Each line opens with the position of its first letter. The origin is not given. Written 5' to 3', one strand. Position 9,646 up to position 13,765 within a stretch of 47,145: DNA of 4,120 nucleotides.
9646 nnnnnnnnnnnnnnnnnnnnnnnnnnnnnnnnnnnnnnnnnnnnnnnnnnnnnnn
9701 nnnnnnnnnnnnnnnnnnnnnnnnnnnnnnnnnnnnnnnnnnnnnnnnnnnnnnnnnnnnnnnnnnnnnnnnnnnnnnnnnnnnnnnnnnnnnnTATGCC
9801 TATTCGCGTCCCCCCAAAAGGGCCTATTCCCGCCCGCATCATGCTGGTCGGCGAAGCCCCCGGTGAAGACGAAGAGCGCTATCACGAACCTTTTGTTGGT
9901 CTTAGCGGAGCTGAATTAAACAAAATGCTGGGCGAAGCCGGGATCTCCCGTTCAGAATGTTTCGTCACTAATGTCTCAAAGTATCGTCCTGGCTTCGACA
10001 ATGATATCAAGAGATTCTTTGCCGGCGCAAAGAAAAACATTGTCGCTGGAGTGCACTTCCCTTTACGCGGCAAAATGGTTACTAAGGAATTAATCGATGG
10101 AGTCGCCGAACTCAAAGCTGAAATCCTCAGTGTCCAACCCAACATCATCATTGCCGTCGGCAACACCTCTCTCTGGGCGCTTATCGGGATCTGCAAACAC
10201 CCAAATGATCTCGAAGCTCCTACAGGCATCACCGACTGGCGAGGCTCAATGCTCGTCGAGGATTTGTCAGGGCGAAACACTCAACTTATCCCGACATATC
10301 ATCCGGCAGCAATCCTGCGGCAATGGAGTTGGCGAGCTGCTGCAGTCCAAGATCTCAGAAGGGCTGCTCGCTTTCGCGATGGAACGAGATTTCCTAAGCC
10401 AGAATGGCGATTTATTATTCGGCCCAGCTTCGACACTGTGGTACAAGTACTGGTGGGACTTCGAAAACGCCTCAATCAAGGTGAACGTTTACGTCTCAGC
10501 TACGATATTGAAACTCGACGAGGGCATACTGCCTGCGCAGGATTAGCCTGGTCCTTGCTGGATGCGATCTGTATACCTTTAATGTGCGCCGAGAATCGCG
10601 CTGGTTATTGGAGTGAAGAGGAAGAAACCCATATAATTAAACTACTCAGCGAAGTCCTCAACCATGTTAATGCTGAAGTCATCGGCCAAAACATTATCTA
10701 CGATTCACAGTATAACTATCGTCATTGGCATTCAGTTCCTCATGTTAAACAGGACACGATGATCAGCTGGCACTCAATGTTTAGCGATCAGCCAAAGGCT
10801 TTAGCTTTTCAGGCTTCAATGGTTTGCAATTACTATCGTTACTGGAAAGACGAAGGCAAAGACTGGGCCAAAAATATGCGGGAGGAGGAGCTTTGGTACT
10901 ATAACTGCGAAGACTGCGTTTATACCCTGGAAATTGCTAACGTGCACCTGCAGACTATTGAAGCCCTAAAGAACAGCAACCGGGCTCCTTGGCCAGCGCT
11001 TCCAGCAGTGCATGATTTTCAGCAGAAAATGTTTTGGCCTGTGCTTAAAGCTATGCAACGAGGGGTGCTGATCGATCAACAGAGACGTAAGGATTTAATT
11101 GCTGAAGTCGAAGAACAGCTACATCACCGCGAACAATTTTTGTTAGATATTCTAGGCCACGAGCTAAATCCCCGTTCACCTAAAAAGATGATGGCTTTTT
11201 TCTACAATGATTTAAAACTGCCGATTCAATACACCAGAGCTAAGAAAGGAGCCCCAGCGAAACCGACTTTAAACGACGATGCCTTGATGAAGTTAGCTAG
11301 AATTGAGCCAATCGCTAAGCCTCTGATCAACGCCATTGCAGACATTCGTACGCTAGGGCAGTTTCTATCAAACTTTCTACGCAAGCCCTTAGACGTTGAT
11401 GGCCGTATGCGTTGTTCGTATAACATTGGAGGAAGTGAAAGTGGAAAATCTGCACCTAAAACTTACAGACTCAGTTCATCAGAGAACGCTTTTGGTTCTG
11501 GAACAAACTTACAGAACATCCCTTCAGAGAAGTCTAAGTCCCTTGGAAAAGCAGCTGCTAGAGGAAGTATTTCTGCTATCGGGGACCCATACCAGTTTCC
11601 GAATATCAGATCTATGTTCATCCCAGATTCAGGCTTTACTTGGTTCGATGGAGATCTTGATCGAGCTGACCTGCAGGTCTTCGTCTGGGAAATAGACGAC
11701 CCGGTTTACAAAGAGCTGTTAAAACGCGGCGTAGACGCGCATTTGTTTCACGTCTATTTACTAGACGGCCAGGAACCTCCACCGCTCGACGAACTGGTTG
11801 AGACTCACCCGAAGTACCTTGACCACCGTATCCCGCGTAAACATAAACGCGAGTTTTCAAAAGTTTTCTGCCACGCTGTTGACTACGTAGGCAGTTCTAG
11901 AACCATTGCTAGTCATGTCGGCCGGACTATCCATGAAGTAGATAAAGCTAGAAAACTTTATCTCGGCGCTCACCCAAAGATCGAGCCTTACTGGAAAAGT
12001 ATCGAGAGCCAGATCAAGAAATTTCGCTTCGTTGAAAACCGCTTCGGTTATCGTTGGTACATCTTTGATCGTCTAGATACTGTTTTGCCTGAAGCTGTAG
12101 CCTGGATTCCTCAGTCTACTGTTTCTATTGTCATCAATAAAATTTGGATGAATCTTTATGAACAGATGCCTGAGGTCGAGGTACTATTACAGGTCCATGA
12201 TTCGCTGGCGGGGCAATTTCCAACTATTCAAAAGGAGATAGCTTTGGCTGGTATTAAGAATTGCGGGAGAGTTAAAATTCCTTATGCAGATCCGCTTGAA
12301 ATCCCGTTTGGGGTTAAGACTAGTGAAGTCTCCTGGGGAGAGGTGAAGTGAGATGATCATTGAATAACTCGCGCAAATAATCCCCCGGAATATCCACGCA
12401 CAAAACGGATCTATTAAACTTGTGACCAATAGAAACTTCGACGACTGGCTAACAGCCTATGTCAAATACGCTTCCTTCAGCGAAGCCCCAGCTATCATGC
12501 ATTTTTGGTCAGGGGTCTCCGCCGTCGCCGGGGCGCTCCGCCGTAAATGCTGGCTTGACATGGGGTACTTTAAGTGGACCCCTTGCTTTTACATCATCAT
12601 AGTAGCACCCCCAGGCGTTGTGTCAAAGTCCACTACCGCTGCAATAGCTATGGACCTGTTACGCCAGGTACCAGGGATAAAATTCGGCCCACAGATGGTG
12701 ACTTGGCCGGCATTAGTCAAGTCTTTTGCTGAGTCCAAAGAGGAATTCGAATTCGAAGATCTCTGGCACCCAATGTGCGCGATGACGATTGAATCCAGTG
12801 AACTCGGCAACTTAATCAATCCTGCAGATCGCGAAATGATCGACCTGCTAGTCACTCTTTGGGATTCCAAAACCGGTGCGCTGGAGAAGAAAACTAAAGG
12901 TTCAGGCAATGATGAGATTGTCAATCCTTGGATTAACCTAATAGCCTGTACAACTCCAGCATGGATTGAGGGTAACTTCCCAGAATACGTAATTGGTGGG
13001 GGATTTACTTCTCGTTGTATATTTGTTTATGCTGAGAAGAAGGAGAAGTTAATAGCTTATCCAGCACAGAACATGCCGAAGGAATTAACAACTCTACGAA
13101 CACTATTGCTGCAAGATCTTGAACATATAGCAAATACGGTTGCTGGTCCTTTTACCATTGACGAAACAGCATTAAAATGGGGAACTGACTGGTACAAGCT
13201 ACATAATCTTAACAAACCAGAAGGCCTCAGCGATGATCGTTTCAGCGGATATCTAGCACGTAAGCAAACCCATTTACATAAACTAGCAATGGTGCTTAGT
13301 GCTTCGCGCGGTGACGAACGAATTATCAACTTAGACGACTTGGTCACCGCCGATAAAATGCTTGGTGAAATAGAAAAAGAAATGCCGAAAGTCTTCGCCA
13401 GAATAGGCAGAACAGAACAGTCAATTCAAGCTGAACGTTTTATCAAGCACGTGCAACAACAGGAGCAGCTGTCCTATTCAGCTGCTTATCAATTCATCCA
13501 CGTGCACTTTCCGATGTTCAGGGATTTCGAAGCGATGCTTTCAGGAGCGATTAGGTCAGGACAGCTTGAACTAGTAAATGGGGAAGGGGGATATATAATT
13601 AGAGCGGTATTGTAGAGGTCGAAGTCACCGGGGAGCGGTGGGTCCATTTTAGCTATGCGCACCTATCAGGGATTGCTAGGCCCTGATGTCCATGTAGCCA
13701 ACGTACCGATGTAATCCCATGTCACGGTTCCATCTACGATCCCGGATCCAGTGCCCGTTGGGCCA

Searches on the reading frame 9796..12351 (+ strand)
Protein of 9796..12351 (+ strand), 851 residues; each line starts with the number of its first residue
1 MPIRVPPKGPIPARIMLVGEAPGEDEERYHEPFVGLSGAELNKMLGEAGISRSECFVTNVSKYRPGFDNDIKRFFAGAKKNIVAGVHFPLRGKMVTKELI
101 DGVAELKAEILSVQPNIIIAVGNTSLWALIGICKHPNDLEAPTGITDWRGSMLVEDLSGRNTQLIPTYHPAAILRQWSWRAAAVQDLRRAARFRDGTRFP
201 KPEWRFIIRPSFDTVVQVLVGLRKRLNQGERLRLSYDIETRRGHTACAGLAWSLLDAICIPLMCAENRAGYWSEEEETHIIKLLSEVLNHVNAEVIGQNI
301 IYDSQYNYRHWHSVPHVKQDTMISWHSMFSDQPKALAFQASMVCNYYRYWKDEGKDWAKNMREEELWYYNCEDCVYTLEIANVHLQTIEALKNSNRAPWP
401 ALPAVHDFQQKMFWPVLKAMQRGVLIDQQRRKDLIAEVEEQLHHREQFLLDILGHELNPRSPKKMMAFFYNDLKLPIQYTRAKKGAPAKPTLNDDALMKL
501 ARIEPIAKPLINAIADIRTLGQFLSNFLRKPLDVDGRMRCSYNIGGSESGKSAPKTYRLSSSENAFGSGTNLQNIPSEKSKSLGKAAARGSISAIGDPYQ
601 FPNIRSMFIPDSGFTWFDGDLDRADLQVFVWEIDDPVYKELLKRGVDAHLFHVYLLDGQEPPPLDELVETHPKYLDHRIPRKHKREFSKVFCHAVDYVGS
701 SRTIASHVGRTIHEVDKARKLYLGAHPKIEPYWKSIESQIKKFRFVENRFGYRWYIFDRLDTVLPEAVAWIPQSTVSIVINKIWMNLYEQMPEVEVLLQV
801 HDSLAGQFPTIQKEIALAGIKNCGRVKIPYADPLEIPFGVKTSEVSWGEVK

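Call 12: search_protein_families(library=phrogs, proteins=[window:9796-12351:+], max_evalue=0.001)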
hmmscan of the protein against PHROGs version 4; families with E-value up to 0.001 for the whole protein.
window:9796-12351:+ (851 aa): 3 families
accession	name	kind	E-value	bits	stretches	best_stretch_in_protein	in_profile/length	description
phrog_17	-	DNA, RNA and nucleotide metabolism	2.7e-57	195.6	1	13-849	480-1232/1445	DNA polymerase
phrog_12241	-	DNA, RNA and nucleotide metabolism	1.1e-05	25.6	1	411-559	346-490/502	DNA polymerase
phrog_5995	-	DNA, RNA and nucleotide metabolism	1.5e-05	25.6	0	693-759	2-68/236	DNA polymerase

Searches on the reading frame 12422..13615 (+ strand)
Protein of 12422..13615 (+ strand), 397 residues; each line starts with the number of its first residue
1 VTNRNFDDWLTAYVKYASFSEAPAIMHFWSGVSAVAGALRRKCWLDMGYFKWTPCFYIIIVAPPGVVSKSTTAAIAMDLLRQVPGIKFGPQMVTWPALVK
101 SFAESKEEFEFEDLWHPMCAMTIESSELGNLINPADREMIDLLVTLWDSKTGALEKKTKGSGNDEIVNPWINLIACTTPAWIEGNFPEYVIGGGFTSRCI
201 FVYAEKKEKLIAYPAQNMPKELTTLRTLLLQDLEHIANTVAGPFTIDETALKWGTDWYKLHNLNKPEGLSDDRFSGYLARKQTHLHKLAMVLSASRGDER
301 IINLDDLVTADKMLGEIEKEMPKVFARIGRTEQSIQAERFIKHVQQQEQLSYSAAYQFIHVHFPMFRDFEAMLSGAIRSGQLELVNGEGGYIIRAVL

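Call 12: search_protein_families(library=phrogs, proteins=[window:12422-13615:+], max_evalue=0.001)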
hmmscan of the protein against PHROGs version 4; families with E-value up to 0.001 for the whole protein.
window:12422-13615:+ (397 aa): 2 families
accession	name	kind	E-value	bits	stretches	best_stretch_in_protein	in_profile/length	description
phrog_14296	-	DNA, RNA and nucleotide metabolism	5.2e-85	286.9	1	7-385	2-378/417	DNA primase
phrog_2373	-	DNA, RNA and nucleotide metabolism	3e-05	23.9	1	140-349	243-456/515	DNA helicase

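Call 14: search_dna_similar(query=window:12422-13615:+, collection=phages, mode=protein, max_rows=25)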
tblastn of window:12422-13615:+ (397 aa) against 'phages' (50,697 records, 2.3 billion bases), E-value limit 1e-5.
Records with a match: 24; places in all: 24; records where one place covers at least 80% of the query: 23.
Best place of each record, by identity: <60% 24.
By first word of the organism name: Pseudomonas 16; Bacteriophage 1; Microcystis 1; Vibrio 1; Desulfofustis 1; Caudoviricetes 1; EBPR 1; Caulobacter 1; Polaromonas 1.
By host as written in the record: Pseudomonas aeruginosa 12; - 6; Microcystis elabens 1; Vibrio splendidus 1; Pseudomonas sp. 1; Psuedomonas aeruginosa 1; Caulobacter sp. 1; Polaromonas sp. 1.
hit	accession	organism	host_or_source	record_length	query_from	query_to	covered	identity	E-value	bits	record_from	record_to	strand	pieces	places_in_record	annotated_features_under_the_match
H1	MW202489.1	Bacteriophage sp.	Manatee Spring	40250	2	393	99%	55.9%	2e-137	438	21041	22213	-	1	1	hypothetical protein | DNA polymerase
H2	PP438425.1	Microcystis phage Mel-JY34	Microcystis elabens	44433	4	387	97%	51.9%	1e-124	402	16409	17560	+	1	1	DUF3987 family protein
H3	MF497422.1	Vibrio phage vB_VspS_VS-ABTNL-3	Vibrio splendidus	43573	2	325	82%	45.4%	1e-87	295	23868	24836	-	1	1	hypothetical protein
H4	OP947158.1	Desulfofustis phage LS06-2018-MD01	-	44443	1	360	91%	31.8%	4e-47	178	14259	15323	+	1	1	DNA primase | hypothetical protein | DNA polymerase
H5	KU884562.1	Pseudomonas phage PaMx35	Pseudomonas aeruginosa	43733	4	393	98%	24.8%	2e-26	117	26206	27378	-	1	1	putative primase | putative DNA polymerase I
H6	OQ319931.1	Pseudomonas phage 20Aug470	Pseudomonas aeruginosa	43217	4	393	98%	24.8%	2e-26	117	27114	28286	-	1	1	DNA primase | hypothetical protein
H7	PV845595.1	Pseudomonas phage Ph_15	Pseudomonas aeruginosa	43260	4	393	98%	24.8%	2e-26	117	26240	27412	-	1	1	putative primase | putative DNA polymerase I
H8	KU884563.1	Pseudomonas phage PaMx41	Pseudomonas aeruginosa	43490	4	393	98%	24.8%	2e-26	117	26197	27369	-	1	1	putative primase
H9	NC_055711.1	Pseudomonas phage PaMx41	Pseudomonas aeruginosa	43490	4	393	98%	24.8%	2e-26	117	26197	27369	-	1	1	DNA primase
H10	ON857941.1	Pseudomonas phage vB_PaeP_FBPa48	Pseudomonas sp.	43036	4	393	98%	24.8%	2e-26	117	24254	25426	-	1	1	hypothetical protein | DNA polymerase I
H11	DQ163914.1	Pseudomonas phage 119X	-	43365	4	393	98%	24.8%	2e-26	117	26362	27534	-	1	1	record has no annotation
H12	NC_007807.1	Pseudomonas phage 119X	Pseudomonas aeruginosa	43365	4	393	98%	24.8%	2e-26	117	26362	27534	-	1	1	119X_gp30: DNA primase | 119X_gp31: DNA polymerase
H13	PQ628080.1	Pseudomonas phage Neko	Pseudomonas aeruginosa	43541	4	393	98%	24.8%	2e-26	117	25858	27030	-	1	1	putative primase | DNA polymerase I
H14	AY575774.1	Pseudomonas phage PaP2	-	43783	4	393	98%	24.8%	2e-26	117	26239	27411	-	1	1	orf30: p30 | orf31: p31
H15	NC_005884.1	Pseudomonas phage PaP2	Pseudomonas aeruginosa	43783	4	393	98%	24.8%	2e-26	117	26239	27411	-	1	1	DNA primase | DNA polymerase I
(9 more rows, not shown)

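Call 15: find_related_loci(query=window:12422-13615:+, collection=viral_contigs, flank=10000)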
Query window:12422-13615:+ (397 aa) in viral_contigs; peptide patterns used: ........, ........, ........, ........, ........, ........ (x = any residue, [..] = any of these).
16 stretches matched a pattern; 3 encode a relative of the query (tblastn E <= 1e-3); 3 distinct loci.
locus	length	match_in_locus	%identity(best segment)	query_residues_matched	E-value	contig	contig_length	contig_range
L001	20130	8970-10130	62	3-387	2e-173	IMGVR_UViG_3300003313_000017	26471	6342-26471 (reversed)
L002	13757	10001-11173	54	4-395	6e-151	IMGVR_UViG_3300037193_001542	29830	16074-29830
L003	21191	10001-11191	41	1-396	4e-101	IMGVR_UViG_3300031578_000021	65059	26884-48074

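Call 26: find_encoding_contigs(protein=window:12422-13615:+, flank=2000, max_places=6)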
Protein window:12422-13615:+ (397 aa): 1 contig read that carries it; 1 place shown.
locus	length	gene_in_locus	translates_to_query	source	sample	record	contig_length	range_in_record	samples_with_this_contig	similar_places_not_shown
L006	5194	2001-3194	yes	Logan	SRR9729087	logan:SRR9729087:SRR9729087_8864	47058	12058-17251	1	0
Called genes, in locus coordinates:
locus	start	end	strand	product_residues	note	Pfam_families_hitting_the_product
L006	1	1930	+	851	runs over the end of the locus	PF03167:UDG, PF00476:DNA_pol_A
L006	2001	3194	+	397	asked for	PF13148:DUF3987 (faint)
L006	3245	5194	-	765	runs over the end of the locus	-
